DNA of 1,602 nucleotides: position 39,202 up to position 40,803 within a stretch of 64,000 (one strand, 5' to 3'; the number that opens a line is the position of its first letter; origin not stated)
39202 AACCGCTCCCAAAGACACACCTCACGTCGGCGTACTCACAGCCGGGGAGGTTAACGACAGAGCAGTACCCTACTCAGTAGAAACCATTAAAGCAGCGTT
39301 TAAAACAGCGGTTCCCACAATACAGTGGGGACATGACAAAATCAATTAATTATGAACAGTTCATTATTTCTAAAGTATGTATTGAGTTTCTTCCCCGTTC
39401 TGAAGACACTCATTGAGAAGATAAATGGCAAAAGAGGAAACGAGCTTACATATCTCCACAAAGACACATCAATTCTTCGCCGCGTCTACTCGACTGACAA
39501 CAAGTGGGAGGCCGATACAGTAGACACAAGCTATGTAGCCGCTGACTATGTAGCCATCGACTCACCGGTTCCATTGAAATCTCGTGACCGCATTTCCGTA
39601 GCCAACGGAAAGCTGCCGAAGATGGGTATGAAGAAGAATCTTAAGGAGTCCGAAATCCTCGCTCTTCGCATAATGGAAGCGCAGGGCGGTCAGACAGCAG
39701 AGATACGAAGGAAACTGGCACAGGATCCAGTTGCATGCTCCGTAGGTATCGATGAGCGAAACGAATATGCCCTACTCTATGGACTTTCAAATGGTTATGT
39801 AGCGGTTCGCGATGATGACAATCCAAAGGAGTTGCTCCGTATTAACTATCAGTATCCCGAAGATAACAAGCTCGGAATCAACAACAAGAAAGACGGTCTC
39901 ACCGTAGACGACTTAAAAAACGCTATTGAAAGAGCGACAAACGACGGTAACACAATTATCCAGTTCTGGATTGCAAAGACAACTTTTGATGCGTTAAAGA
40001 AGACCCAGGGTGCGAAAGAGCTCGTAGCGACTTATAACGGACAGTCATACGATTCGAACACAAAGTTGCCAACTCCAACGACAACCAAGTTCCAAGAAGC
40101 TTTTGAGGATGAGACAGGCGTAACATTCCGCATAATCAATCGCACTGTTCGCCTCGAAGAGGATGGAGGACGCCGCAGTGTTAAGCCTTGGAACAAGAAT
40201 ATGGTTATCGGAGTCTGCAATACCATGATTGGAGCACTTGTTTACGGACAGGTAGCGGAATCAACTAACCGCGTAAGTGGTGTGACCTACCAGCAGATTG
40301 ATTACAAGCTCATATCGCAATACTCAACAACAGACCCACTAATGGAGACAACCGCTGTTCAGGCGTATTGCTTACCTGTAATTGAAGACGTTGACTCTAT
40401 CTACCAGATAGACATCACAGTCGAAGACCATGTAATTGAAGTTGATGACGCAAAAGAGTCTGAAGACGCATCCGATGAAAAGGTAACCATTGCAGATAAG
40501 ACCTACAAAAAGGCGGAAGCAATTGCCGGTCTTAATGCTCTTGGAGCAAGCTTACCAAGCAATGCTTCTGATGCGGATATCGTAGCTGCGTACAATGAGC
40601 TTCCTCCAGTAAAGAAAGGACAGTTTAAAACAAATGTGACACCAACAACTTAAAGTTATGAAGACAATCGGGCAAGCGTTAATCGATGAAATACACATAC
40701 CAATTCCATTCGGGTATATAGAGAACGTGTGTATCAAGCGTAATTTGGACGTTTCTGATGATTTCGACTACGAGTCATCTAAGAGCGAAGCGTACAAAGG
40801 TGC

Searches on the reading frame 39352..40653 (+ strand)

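Call 18: search_protein_families(library=phrogs, proteins=[window:39352-40653:+], max_evalue=0.00001)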
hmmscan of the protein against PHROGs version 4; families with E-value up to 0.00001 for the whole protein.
window:39352-40653:+ (433 aa): 1 family
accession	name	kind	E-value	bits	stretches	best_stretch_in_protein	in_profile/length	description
phrog_29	-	head and packaging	2e-33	117.2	1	41-416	53-422/439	major head protein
